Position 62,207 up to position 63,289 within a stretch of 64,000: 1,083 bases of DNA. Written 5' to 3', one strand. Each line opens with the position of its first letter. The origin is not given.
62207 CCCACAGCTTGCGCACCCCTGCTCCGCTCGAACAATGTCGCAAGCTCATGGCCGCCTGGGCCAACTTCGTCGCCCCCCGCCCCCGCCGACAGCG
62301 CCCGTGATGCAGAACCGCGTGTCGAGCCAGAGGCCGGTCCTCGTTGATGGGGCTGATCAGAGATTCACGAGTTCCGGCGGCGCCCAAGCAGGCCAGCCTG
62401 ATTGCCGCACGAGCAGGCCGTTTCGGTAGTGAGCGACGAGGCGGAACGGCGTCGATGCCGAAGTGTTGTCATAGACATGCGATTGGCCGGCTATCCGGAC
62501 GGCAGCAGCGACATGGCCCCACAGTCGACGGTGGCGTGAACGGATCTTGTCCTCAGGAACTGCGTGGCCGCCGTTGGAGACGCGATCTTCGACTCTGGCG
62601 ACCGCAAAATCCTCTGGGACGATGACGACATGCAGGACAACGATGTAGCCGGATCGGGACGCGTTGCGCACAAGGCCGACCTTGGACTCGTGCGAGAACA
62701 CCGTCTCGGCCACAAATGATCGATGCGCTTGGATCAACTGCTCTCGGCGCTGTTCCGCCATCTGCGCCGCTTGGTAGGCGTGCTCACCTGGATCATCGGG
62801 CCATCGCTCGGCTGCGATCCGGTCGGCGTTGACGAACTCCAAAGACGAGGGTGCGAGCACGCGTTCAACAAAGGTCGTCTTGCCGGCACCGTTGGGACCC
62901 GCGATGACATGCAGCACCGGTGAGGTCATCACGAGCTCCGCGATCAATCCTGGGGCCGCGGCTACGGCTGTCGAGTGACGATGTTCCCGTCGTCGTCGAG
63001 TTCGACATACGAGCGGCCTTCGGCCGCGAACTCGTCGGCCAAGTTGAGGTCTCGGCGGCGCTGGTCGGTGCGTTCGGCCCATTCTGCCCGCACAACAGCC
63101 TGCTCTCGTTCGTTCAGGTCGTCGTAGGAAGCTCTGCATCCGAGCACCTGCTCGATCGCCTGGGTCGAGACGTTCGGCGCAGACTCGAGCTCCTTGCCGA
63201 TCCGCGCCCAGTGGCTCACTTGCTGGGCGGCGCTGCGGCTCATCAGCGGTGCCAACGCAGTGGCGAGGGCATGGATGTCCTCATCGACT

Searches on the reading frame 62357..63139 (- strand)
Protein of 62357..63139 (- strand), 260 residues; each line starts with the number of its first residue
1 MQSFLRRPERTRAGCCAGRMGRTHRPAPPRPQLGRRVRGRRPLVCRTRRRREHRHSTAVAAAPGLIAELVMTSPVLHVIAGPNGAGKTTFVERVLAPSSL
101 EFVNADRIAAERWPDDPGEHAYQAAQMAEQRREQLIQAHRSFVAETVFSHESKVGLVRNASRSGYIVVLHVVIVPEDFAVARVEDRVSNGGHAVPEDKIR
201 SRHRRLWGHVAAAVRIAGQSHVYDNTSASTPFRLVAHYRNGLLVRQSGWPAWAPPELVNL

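Call 9: search_protein_families(library=pfam, proteins=[window:62357-63139:-], max_evalue=0.01)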
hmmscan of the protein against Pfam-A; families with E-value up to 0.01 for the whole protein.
window:62357-63139:- (260 aa): 3 families
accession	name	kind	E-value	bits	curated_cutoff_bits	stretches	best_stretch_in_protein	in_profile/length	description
PF13671.12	AAA_33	-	1.9e-13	51.4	27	1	76-203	1-137/143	AAA domain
PF06414.18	Zeta_toxin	-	1.4e-12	48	22.3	1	123-212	79-172/199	Zeta toxin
PF13238.12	AAA_18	-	0.007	17.2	29.4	0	78-188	2-113/128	AAA domain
